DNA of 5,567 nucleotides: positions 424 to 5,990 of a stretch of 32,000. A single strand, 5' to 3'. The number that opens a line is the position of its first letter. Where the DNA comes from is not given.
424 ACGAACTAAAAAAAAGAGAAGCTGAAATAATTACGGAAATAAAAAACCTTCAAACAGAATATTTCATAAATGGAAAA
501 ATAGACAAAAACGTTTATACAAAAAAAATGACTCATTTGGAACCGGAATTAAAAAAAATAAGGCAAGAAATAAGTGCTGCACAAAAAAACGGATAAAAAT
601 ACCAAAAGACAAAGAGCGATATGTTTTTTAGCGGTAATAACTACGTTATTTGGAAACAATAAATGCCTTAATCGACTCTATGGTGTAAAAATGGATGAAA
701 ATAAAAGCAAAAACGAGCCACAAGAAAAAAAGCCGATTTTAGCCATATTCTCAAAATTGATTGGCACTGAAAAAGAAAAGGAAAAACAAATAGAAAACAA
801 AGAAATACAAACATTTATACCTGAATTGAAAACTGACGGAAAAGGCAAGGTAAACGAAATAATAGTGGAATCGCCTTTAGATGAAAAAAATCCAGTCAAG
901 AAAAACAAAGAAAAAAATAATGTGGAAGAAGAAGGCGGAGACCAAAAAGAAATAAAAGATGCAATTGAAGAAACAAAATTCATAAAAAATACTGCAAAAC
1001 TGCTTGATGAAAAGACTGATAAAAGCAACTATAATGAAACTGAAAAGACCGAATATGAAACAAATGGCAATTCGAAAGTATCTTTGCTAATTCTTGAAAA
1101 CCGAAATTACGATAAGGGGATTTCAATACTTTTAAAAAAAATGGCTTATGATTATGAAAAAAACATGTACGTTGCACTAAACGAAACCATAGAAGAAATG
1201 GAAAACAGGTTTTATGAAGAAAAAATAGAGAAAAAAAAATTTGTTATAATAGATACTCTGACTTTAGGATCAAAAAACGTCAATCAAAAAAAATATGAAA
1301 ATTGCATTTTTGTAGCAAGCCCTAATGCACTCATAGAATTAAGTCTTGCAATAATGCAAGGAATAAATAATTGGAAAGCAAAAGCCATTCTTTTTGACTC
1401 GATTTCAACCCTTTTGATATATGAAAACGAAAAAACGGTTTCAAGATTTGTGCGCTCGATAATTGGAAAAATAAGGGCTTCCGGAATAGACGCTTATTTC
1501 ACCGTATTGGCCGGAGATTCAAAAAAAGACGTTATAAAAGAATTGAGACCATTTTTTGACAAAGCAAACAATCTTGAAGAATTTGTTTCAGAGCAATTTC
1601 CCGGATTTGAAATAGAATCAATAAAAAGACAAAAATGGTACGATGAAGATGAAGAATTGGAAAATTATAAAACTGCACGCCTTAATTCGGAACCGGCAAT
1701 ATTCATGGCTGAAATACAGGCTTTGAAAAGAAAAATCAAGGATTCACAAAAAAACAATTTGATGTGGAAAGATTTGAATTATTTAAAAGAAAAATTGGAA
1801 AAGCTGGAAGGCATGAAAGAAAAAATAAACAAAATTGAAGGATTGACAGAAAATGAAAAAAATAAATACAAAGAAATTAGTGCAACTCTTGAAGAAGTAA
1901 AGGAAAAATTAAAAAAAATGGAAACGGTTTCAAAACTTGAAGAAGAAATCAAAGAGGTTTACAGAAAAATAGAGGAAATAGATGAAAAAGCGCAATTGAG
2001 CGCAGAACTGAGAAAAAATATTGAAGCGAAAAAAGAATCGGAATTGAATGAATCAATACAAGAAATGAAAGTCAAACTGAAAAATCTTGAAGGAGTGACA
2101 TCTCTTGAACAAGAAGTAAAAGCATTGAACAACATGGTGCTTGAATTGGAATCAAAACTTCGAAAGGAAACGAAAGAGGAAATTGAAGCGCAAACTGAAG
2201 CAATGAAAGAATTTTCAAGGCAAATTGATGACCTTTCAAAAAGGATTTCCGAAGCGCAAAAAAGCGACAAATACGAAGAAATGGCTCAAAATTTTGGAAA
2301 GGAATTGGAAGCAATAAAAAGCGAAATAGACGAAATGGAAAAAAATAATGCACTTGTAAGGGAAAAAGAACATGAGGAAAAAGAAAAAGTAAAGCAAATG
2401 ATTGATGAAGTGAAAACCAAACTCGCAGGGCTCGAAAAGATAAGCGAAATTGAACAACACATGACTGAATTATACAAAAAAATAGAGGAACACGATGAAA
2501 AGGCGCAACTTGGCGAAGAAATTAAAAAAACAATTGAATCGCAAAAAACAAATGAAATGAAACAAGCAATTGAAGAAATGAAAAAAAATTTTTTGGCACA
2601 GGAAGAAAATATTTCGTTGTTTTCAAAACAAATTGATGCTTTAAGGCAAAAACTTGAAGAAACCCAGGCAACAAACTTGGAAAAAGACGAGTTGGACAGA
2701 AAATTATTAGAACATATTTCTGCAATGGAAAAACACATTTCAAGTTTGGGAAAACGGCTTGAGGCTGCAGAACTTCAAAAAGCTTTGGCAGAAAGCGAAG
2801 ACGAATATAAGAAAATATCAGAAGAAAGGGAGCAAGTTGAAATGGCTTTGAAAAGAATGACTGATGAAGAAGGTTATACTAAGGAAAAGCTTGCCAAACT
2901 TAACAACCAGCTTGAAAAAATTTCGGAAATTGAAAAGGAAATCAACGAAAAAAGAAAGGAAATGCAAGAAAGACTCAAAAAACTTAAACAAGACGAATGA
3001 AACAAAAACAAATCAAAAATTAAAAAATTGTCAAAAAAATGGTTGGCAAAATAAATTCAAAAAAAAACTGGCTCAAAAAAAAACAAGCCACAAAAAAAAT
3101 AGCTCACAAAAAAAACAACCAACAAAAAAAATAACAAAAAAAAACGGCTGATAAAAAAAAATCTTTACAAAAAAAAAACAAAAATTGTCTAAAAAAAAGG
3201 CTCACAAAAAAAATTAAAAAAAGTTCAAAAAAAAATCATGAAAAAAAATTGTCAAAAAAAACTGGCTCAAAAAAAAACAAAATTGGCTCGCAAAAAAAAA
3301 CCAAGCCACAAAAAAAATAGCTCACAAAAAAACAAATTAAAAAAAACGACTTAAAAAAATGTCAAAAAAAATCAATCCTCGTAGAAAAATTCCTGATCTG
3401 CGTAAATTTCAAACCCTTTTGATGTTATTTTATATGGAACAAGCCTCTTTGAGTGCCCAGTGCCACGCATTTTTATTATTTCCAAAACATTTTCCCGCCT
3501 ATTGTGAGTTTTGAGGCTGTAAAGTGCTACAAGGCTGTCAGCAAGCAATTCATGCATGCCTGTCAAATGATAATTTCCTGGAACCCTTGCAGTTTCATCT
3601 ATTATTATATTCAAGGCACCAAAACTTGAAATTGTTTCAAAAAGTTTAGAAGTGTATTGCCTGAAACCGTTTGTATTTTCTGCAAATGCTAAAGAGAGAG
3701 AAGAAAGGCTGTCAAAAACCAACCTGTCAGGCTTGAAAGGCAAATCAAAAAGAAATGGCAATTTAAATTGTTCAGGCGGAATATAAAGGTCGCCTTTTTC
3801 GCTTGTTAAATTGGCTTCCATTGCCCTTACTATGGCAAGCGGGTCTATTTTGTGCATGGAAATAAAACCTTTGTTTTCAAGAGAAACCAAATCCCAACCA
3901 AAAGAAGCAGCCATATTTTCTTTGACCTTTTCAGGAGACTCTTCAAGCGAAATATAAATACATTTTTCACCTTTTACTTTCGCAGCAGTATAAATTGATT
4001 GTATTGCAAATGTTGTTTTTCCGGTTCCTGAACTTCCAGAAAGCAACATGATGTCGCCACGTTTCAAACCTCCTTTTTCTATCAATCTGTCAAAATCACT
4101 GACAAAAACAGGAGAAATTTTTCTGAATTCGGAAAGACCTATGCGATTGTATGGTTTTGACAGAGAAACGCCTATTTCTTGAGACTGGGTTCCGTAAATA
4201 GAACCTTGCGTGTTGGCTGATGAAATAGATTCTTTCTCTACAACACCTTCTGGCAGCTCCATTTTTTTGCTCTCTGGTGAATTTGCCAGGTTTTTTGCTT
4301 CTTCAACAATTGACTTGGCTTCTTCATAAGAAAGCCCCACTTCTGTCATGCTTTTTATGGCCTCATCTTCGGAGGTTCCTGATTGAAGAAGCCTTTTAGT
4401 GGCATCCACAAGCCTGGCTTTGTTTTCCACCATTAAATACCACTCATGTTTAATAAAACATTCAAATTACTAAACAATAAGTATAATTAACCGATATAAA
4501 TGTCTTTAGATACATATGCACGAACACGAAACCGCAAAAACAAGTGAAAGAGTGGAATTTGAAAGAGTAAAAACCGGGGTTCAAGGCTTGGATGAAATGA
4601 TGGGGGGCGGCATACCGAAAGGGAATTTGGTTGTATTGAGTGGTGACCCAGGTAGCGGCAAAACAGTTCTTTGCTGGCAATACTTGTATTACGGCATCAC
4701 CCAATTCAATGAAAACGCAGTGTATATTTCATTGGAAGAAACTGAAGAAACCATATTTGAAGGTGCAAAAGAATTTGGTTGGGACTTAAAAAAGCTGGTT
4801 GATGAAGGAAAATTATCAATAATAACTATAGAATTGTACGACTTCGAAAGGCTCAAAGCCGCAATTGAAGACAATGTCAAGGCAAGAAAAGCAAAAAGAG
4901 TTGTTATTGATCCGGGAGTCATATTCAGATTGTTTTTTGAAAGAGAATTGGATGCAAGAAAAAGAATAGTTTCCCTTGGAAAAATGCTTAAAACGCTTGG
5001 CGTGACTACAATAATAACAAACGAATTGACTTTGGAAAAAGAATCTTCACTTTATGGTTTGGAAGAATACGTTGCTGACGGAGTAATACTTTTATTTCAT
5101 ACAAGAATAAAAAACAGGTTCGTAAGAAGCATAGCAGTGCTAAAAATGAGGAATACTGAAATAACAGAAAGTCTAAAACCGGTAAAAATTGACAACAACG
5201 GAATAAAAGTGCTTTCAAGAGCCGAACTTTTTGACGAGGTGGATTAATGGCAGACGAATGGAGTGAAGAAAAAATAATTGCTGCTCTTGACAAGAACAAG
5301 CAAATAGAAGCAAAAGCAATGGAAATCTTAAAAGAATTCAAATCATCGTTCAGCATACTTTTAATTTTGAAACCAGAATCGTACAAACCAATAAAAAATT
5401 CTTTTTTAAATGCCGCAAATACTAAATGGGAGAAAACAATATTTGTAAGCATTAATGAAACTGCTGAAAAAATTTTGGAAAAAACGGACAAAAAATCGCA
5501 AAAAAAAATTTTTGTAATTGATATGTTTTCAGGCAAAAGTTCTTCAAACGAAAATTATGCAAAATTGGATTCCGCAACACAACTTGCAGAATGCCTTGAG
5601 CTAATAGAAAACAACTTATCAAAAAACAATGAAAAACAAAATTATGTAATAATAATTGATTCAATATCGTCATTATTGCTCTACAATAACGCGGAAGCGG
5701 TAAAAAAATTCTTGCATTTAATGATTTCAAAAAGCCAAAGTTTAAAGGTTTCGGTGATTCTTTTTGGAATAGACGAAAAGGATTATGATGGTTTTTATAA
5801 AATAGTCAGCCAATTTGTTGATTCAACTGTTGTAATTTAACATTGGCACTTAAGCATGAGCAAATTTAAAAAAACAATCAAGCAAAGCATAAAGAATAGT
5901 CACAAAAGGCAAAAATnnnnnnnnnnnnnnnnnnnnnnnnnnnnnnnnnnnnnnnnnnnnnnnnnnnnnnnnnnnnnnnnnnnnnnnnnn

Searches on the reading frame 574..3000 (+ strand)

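Call 11: search_protein_families(library=pfam, proteins=[window:574-3000:+])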
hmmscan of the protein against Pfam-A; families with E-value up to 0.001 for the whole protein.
window:574-3000:+ (808 aa): 2 families
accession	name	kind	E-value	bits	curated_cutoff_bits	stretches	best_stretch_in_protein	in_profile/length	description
PF24336.1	DUF7504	-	4.5e-10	40.7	27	1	245-329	82-174/179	Family of unknown function (DUF7504)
PF23365.1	DUF7090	-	0.00022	21.4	27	0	192-336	40-184/192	Family of unknown function (DUF7090)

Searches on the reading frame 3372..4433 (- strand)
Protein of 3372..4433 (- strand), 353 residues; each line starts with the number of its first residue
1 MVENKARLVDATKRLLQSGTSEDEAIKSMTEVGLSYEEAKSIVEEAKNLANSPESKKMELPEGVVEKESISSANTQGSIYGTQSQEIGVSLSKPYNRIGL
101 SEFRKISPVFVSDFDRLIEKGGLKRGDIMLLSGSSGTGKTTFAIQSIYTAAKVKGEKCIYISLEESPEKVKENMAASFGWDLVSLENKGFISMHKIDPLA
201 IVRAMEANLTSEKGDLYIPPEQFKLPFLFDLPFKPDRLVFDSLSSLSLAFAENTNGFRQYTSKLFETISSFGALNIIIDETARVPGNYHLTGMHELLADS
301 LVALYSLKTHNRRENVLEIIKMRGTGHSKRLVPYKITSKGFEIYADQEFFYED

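Call 11: search_protein_families(library=pfam, proteins=[window:3372-4433:-])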
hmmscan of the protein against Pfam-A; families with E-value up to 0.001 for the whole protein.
window:3372-4433:- (353 aa): 5 families
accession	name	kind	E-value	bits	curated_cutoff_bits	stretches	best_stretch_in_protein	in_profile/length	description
PF06745.19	ATPase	-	3.4e-42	144.8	26.6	1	110-347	4-230/231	KaiC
PF03796.21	DnaB_C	-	3e-06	27.3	27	1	113-177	8-70/255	DnaB-like helicase C terminal domain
PF13481.12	AAA_25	-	4e-06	27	27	1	117-180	25-97/195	AAA domain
PF13173.12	AAA_14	-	0.00043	20.7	27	0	127-172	3-46/129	AAA domain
PF25199.1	nSTAND_NTPase5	-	0.00064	20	34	0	119-167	34-82/145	Novel STAND NTPase 5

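Call 30: find_encoding_contigs(protein=window:3372-4433:-, flank=10000, max_places=6)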
Protein window:3372-4433:- (353 aa): 4 contigs read that carry it; 3 places shown.
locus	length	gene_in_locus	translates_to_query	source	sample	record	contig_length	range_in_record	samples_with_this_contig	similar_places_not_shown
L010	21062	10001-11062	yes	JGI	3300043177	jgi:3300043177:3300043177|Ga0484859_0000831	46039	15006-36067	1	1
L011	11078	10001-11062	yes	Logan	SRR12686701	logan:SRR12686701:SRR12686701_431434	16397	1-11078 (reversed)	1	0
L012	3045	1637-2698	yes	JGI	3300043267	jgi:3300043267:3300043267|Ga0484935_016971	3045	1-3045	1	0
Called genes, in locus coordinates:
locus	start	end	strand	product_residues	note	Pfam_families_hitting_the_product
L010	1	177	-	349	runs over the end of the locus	PF08540:HMG_CoA_synt_C (faint), PF08541:ACP_syn_III_C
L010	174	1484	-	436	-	PF00368:HMG-CoA_red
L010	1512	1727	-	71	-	-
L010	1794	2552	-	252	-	PF01513:NAD_kinase, PF20143:NAD_kinase_C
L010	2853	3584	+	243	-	-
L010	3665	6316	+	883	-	PF01326:PPDK_N, PF00391:PEP-utilizers, PF02896:PEP-utilizers_C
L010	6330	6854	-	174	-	-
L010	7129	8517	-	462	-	PF01368:DHH, PF21763:DHH_CID, PF02272:DHHA1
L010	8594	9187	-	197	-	PF10483:Elong_Iki1 (weak), PF06745:ATPase (weak)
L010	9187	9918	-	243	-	PF00154:RecA_N (faint), PF13481:AAA_25 (weak), PF03796:DnaB_C (weak), PF06745:ATPase, PF23442:DUF7125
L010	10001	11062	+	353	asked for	PF03796:DnaB_C (weak), PF06745:ATPase, PF13481:AAA_25 (weak)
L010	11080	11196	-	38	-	-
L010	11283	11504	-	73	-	-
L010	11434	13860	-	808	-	PF24336:DUF7504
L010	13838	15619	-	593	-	-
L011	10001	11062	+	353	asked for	PF03796:DnaB_C (weak), PF06745:ATPase, PF13481:AAA_25 (weak)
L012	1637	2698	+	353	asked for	PF03796:DnaB_C (weak), PF06745:ATPase, PF13481:AAA_25 (weak)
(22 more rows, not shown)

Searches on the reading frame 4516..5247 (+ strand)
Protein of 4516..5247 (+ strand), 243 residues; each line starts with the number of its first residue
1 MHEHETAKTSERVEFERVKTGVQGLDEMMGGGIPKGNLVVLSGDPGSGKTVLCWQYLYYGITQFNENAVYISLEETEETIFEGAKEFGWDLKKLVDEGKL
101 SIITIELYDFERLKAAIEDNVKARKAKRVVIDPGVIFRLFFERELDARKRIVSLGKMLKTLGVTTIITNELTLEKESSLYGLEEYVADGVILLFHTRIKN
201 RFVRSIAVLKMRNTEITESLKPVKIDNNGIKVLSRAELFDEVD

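Call 11: search_protein_families(library=pfam, proteins=[window:4516-5247:+])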
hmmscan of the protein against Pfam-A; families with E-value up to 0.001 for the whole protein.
window:4516-5247:+ (243 aa): 9 families
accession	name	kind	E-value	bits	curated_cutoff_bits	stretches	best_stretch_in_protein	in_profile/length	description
PF06745.19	ATPase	-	2.1e-58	197.9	26.6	1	18-235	1-229/231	KaiC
PF13481.12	AAA_25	-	4.4e-07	30.2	27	1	11-133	9-151/195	AAA domain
PF03796.21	DnaB_C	-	1.1e-06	28.6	27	1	18-82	2-65/255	DnaB-like helicase C terminal domain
PF00154.27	RecA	-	1.1e-05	25.5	27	1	11-99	26-116/262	recA bacterial DNA recombination protein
PF23442.1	DUF7125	-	3.3e-05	23.5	29.1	1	16-50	2-36/207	Family of unknown function (DUF7125)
PF20720.3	nSTAND3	-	9.7e-05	22.5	27.2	1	36-80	17-61/155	Novel STAND NTPase 3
PF13401.12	AAA_22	-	0.00016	22.4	27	1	37-132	6-91/130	AAA domain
PF08423.17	Rad51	-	0.00016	21.5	22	1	12-170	2-174/244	Rad51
PF07088.17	GvpD_P-loop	-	0.00031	21.1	24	0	36-101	10-64/189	GvpD gas vesicle protein, P-loop domain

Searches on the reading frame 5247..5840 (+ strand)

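Call 11: search_protein_families(library=pfam, proteins=[window:5247-5840:+])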
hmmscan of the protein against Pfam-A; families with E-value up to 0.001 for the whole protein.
window:5247-5840:+ (197 aa): 4 families
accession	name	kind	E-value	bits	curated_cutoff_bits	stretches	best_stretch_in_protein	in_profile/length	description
PF06745.19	ATPase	-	4.6e-07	29.9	26.6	1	55-186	42-176/231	KaiC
PF10483.15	Elong_Iki1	-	9.3e-07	29.1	22.5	1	29-166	9-125/292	Elongator subunit Iki1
PF05763.18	DUF835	-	0.00015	22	33.1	1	62-163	19-108/136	Protein of unknown function (DUF835)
PF24336.1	DUF7504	-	0.00024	22.1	27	1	63-163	31-146/179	Family of unknown function (DUF7504)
